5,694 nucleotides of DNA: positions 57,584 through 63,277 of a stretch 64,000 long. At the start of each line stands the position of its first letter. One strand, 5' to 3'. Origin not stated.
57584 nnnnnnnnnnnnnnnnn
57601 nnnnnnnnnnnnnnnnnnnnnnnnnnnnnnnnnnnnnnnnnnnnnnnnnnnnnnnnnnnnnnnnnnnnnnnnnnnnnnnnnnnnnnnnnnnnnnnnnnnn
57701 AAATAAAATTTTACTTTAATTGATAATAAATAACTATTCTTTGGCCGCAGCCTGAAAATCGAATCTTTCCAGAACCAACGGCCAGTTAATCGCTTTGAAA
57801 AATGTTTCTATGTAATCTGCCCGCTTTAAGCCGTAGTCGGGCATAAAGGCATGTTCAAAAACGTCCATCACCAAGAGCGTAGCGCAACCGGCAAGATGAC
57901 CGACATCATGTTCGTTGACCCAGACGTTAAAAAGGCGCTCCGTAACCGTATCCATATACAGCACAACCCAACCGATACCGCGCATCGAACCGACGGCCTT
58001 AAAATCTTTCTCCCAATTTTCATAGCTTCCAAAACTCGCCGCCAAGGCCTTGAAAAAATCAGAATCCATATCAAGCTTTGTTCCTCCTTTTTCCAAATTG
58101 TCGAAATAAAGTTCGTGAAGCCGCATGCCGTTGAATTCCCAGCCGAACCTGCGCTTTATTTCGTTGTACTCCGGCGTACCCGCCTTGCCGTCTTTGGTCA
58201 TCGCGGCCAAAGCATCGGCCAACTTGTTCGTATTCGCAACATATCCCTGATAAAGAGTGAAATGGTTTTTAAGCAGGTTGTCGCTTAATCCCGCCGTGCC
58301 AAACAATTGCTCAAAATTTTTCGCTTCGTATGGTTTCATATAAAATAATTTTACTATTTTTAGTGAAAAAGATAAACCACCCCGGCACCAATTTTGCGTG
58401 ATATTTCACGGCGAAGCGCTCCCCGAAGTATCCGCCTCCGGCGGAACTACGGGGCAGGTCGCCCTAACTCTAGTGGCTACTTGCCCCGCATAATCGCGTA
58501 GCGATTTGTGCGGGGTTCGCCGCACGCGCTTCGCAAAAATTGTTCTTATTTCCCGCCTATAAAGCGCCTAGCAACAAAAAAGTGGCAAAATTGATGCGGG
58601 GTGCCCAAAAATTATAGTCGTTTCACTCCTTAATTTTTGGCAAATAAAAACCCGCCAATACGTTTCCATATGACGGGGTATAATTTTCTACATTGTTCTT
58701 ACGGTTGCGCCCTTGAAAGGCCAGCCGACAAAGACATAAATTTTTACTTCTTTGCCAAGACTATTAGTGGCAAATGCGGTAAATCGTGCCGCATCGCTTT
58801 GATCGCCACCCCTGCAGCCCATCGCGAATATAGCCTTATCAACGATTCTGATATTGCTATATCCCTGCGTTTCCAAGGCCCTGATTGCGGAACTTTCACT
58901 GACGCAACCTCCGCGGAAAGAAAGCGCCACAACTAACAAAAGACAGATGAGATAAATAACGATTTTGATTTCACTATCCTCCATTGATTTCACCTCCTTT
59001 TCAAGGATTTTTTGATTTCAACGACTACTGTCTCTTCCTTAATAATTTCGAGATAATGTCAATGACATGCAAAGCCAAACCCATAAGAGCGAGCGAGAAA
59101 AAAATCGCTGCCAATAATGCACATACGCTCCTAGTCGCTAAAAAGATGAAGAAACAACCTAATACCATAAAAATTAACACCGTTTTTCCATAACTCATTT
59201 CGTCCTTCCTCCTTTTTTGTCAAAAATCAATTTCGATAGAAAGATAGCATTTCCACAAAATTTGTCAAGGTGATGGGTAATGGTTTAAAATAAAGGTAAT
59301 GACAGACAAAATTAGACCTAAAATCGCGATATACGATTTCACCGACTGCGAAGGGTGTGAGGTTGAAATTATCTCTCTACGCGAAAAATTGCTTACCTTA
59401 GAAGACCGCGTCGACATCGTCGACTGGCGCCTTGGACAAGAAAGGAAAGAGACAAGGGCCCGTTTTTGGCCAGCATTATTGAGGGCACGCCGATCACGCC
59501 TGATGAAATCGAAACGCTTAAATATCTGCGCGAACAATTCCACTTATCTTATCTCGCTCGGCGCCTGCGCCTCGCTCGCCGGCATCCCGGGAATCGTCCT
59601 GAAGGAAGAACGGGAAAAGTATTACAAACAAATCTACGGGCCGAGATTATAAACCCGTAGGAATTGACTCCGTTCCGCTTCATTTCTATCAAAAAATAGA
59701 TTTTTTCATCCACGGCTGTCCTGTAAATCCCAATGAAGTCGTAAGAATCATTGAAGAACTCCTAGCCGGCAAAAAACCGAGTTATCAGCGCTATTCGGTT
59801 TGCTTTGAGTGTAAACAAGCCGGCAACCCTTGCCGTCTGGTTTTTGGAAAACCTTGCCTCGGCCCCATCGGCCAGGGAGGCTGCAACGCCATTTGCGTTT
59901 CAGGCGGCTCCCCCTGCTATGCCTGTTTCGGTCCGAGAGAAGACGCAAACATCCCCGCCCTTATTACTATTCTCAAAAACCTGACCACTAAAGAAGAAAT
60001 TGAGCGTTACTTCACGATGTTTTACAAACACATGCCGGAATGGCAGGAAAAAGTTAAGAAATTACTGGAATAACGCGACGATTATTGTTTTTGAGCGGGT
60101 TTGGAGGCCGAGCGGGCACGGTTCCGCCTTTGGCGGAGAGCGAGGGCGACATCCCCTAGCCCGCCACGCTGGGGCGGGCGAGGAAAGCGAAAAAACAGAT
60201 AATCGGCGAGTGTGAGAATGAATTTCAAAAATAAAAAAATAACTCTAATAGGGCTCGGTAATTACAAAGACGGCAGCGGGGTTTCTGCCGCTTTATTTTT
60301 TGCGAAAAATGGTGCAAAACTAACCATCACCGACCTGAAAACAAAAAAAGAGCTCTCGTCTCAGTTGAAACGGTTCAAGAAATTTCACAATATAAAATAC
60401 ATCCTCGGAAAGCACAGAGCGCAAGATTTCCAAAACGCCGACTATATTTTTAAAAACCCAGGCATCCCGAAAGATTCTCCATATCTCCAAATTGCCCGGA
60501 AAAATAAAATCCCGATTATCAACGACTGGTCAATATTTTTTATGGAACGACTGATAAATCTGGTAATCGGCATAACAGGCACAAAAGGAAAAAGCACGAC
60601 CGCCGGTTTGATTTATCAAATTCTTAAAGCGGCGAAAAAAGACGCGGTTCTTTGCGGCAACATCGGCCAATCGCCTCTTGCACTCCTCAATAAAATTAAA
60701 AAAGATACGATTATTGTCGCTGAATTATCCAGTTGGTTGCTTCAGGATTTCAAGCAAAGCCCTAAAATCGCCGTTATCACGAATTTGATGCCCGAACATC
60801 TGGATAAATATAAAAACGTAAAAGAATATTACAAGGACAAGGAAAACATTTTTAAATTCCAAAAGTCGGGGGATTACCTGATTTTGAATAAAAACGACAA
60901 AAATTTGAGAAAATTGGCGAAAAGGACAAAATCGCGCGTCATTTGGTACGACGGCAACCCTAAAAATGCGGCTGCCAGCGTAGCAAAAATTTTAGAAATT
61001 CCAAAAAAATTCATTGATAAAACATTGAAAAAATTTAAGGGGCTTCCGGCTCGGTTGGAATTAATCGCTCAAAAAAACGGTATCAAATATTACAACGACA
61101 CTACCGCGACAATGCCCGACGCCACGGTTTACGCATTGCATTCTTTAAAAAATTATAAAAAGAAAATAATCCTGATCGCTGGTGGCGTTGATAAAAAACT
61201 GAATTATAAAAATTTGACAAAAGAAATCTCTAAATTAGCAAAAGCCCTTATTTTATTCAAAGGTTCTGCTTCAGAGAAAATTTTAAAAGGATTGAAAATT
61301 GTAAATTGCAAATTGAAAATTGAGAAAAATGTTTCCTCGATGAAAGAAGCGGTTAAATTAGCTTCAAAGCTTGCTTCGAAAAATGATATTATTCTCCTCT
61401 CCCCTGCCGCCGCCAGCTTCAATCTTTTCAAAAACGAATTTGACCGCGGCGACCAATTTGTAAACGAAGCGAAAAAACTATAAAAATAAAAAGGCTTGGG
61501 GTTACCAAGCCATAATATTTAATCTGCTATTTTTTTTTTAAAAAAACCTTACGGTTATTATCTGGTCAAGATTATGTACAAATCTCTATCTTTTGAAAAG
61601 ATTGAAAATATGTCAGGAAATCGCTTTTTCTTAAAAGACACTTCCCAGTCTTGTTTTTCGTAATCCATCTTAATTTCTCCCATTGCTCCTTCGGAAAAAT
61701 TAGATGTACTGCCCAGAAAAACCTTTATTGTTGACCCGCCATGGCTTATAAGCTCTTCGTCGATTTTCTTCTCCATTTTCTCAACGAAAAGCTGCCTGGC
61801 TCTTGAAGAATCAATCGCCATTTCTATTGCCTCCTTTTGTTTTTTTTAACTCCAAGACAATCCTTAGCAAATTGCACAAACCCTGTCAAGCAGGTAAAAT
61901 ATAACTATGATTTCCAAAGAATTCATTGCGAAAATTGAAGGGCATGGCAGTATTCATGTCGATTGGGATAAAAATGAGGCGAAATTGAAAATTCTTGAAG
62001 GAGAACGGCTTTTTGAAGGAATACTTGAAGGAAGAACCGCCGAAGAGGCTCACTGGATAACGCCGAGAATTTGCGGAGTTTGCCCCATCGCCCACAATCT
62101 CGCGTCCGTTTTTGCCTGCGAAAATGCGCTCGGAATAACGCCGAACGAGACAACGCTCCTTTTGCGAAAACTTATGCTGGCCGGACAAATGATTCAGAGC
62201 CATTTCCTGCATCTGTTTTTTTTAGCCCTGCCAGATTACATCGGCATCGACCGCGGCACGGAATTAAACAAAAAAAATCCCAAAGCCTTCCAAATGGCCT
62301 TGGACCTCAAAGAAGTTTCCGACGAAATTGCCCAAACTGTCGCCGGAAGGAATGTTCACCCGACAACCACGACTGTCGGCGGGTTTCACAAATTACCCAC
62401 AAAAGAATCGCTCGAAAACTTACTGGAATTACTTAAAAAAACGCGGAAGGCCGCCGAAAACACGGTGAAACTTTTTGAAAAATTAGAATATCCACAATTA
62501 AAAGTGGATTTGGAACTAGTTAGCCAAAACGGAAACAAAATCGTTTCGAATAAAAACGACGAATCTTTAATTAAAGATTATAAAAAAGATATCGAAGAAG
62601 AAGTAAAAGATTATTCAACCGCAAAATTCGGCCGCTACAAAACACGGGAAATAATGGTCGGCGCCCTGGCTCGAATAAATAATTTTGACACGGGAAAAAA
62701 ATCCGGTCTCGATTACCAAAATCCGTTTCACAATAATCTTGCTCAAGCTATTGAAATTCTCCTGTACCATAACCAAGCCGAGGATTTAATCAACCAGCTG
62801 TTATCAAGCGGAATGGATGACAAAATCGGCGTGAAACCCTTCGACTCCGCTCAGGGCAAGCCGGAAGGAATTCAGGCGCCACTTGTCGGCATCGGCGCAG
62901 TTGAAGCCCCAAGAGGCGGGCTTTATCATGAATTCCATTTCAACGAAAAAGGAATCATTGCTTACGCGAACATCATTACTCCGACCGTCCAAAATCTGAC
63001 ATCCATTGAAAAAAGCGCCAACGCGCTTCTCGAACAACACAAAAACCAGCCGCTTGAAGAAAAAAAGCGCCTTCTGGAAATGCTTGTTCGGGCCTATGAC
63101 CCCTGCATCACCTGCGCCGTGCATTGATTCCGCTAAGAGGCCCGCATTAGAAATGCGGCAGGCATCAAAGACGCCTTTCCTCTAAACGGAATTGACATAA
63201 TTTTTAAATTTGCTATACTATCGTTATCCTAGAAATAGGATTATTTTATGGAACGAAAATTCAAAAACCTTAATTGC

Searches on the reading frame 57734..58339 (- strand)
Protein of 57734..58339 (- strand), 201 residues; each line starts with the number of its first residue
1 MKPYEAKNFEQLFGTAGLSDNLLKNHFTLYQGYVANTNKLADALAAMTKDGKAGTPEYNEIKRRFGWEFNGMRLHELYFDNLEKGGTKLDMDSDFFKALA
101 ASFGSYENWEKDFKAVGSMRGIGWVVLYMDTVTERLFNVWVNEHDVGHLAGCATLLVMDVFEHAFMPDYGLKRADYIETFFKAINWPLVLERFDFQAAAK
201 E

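Call 72: search_protein_families(library=pfam, proteins=[window:57734-58339:-], max_evalue=0.001)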
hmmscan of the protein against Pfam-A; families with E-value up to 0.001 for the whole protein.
window:57734-58339:- (201 aa): 1 family
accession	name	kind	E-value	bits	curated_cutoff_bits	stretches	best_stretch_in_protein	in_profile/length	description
PF02777.23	Sod_Fe_C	-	4.1e-23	81.8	20.9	1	94-191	4-101/102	Iron/manganese superoxide dismutases, C-terminal domain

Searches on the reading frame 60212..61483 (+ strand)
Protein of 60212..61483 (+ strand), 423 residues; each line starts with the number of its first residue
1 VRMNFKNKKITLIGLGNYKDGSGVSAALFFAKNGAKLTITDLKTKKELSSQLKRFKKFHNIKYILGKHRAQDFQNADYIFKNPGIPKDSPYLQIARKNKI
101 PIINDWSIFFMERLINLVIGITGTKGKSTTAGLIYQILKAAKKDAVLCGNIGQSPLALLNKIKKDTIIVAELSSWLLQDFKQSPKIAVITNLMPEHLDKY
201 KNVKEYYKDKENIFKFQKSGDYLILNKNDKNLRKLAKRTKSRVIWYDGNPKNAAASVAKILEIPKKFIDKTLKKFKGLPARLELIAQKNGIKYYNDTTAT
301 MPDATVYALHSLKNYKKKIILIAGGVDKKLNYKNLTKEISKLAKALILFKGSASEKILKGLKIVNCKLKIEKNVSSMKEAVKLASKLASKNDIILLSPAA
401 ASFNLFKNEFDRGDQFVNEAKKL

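Call 71: search_protein_families(library=pfam, proteins=[window:60212-61483:+], max_evalue=0.001)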
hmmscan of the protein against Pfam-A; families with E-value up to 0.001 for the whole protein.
window:60212-61483:+ (423 aa): 3 families
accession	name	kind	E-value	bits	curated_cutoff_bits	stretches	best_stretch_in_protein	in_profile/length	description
PF08245.18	Mur_ligase_M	-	1.7e-24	87.4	24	1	121-260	1-159/200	Mur ligase middle domain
PF02875.26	Mur_ligase_C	-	1.6e-15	58.5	28.4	1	281-399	2-126/127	Mur ligase, glutamate ligase domain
PF21799.2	MurD-like_N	-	5.8e-12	46.2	27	1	8-103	1-87/88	Mur ligase MurD-like, N-terminal domain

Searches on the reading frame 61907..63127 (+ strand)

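Call 72: search_protein_families(library=pfam, proteins=[window:61907-63127:+], max_evalue=0.001)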
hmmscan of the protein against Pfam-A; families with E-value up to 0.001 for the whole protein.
window:61907-63127:+ (406 aa): 1 family
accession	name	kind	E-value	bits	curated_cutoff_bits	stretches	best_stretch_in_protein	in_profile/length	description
PF00374.24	NiFeSe_Hases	-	3.3e-38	132.4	25.8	2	34-121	1-88/508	Nickel-dependent hydrogenase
